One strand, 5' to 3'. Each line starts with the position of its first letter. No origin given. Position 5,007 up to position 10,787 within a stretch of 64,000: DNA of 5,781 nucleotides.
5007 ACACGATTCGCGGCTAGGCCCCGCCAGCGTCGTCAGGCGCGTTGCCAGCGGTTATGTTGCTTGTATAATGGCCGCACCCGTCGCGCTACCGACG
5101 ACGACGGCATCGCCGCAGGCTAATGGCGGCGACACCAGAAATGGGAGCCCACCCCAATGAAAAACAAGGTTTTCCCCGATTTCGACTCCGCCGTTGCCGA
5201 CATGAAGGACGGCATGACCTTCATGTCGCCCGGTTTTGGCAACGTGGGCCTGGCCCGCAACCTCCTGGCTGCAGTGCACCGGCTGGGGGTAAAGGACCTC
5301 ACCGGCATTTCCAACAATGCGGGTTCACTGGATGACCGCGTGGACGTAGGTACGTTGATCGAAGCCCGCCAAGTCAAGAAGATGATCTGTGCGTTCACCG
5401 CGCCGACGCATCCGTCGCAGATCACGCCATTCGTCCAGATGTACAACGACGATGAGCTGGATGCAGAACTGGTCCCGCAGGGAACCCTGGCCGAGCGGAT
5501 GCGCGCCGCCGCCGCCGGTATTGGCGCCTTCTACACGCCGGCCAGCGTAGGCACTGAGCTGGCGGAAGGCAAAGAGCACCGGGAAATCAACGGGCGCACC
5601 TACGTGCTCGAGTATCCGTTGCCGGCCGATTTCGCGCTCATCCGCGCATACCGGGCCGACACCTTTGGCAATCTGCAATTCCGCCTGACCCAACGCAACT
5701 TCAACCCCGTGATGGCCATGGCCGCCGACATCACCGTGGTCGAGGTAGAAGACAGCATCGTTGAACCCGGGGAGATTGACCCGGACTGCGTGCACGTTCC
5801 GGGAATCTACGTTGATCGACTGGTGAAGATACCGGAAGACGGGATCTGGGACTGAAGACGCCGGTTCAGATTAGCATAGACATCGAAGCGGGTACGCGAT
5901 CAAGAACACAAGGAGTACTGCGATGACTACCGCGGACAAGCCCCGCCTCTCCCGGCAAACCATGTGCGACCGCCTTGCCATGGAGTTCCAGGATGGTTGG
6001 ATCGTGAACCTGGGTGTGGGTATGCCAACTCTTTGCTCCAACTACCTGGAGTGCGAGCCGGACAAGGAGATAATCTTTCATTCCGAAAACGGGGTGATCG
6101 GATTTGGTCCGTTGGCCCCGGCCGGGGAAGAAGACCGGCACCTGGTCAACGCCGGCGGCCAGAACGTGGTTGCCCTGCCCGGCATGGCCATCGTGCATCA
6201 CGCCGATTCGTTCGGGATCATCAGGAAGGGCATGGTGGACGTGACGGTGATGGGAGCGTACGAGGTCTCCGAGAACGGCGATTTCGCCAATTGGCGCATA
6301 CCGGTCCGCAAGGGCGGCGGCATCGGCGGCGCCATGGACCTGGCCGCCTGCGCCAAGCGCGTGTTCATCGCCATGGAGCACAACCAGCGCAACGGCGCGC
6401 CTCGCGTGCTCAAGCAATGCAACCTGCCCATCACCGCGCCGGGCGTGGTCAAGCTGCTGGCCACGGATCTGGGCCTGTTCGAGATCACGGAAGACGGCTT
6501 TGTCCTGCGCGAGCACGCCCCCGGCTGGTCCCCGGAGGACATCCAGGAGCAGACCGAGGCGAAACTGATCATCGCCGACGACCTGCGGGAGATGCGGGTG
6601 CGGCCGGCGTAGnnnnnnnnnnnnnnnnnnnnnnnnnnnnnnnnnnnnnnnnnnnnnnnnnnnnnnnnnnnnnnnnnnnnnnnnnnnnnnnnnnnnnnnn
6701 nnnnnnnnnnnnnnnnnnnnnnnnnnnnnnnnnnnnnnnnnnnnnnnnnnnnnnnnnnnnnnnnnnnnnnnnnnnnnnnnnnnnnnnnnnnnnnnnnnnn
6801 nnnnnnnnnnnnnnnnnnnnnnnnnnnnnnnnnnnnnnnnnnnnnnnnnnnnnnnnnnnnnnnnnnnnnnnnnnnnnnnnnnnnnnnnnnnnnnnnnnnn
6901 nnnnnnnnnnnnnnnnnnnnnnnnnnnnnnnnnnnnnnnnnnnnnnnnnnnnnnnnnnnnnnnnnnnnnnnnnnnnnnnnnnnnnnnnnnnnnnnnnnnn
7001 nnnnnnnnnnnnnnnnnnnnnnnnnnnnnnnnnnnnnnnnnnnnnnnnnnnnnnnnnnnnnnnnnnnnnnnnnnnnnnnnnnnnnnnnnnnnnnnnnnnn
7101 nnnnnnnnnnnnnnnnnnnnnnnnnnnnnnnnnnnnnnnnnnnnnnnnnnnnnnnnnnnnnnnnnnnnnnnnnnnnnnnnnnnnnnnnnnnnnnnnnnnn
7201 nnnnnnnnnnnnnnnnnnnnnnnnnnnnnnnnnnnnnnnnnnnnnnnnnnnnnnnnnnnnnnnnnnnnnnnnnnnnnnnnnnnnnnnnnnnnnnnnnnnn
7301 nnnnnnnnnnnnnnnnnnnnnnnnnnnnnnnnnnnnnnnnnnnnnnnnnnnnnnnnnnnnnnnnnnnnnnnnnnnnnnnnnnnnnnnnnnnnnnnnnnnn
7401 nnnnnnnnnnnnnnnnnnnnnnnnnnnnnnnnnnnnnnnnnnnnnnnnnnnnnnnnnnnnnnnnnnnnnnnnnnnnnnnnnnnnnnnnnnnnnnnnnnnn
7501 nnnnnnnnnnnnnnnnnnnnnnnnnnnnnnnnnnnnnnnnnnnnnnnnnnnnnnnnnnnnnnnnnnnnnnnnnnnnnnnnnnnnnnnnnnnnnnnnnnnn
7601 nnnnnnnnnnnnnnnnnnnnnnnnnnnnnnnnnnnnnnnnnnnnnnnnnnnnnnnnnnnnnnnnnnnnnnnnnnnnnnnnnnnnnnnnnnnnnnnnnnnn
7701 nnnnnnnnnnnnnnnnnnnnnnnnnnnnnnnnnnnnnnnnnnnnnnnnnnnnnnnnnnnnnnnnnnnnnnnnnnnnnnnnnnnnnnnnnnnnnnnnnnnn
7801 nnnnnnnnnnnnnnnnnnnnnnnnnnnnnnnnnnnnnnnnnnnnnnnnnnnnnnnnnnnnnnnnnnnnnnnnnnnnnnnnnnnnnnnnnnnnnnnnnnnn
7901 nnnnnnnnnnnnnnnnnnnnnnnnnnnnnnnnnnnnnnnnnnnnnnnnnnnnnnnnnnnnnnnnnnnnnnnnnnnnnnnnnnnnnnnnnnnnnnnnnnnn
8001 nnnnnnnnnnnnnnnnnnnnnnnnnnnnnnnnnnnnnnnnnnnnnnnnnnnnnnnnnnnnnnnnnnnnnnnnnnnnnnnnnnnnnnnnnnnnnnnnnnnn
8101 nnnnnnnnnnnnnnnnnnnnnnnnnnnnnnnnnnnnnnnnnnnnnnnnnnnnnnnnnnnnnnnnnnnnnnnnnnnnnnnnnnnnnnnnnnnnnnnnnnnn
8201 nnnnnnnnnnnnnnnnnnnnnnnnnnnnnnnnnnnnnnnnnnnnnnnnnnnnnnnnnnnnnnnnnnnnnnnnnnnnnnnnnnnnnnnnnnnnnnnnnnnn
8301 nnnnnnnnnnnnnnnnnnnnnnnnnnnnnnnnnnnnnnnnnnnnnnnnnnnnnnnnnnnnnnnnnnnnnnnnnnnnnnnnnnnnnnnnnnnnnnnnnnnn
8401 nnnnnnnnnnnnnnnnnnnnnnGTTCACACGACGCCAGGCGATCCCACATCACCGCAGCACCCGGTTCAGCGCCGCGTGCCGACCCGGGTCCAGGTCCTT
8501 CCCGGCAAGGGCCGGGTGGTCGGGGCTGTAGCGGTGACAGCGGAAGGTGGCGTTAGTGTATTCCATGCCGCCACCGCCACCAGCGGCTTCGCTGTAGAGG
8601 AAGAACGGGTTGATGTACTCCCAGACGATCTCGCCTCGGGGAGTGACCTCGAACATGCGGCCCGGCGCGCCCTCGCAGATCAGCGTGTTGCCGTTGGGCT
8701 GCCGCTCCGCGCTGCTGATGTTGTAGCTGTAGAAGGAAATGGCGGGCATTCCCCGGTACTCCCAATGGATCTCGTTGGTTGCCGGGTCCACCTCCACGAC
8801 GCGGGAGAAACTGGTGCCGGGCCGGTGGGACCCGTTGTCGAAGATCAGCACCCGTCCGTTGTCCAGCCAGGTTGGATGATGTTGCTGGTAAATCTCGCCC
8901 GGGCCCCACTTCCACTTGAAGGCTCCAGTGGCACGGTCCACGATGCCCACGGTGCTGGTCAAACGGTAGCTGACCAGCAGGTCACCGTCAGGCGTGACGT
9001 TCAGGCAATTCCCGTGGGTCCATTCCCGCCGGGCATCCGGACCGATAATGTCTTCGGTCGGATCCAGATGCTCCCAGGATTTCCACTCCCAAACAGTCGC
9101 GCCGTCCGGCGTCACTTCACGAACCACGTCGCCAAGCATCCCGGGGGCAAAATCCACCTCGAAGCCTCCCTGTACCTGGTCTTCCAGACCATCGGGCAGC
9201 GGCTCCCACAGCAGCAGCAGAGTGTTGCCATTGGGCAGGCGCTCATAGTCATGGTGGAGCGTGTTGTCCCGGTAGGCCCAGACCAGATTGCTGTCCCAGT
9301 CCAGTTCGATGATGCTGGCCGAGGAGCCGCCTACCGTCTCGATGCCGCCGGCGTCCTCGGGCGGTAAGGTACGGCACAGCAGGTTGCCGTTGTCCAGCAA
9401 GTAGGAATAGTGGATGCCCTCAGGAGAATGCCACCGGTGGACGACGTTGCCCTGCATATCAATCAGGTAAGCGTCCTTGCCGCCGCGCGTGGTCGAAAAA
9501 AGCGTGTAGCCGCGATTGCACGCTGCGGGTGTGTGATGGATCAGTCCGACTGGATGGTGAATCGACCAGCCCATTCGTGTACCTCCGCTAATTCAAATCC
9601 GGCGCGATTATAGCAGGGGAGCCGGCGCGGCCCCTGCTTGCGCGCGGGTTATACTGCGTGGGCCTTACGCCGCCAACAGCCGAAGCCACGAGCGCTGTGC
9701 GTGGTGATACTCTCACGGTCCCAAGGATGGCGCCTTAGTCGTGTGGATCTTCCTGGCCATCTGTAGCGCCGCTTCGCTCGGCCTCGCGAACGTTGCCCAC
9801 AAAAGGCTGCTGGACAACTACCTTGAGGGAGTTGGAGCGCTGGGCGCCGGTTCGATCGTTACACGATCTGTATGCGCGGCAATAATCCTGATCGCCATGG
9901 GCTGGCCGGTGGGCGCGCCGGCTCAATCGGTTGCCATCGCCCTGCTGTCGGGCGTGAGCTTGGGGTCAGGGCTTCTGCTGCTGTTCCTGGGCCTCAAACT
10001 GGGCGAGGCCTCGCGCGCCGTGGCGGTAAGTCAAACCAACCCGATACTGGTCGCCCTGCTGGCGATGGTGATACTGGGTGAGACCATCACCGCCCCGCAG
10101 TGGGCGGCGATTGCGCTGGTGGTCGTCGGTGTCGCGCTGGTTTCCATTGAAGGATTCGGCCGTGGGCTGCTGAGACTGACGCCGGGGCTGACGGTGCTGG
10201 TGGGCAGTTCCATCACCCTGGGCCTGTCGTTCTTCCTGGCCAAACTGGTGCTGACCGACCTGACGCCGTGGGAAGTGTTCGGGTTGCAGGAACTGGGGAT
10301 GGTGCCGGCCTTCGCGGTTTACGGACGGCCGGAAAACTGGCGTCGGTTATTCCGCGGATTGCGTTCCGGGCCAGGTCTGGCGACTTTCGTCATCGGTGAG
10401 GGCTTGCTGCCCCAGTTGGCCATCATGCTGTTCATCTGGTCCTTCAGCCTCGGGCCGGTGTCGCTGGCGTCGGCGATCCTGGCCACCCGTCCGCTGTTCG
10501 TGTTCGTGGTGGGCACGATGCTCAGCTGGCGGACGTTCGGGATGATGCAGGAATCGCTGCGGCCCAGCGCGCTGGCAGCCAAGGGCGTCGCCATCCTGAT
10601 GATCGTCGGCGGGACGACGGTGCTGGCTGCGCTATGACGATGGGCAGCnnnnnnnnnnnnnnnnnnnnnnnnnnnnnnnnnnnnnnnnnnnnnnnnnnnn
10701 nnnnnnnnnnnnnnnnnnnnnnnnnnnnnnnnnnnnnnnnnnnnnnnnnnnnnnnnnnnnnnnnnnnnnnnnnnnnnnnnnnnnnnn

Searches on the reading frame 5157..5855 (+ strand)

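Call 26: search_protein_families(library=pfam, proteins=[window:5157-5855:+], max_evalue=0.001)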
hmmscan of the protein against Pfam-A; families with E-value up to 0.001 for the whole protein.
window:5157-5855:+ (232 aa): 1 family
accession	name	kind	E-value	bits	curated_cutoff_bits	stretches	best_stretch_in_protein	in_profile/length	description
PF01144.29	CoA_trans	-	1.2e-59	201.7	23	1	9-224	4-216/217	Coenzyme A transferase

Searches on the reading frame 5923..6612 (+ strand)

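Call 26: search_protein_families(library=pfam, proteins=[window:5923-6612:+], max_evalue=0.001)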
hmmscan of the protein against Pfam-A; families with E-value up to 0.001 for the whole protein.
window:5923-6612:+ (229 aa): 1 family
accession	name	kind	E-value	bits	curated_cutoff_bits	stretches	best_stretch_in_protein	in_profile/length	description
PF01144.29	CoA_trans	-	3.1e-35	122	23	1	12-209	2-216/217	Coenzyme A transferase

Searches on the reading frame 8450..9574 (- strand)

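Call 24: search_protein_families(library=pfam, proteins=[window:8450-9574:-], max_evalue=0.001)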
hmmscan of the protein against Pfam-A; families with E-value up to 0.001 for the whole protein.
window:8450-9574:- (374 aa): 3 families
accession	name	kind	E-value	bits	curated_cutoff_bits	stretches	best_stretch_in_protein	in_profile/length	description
PF05935.17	Arylsulfotrans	-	2.1e-24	86.7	24.2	2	104-230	91-220/374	Arylsulfotransferase (ASST)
PF14269.12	Arylsulfotran_2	-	3.2e-11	43.6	27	1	146-322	94-300/301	Arylsulfotransferase (ASST)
PF13360.13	PQQ_2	-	3.2e-05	24.1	27.6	1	150-320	4-144/233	Outer membrane protein assembly factor BamB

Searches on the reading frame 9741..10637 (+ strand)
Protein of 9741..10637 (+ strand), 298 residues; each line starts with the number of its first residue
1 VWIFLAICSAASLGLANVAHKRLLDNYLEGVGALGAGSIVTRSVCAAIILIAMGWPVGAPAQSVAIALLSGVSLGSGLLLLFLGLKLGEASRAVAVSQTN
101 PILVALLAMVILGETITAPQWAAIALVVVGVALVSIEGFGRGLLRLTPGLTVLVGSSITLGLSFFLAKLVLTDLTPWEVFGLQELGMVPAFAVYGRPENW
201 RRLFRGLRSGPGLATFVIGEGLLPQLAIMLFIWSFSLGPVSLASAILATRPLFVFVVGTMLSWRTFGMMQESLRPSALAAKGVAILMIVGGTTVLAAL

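Call 24: search_protein_families(library=pfam, proteins=[window:9741-10637:+], max_evalue=0.001)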
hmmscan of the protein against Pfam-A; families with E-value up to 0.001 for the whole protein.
window:9741-10637:+ (298 aa): 2 families
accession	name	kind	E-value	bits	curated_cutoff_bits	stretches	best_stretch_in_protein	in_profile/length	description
PF00892.27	EamA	-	9.4e-20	71.7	28.2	2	1-135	2-134/135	EamA-like transporter family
PF03151.22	TPT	-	6.5e-05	22.9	30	1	81-136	82-137/291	Triose-phosphate Transporter family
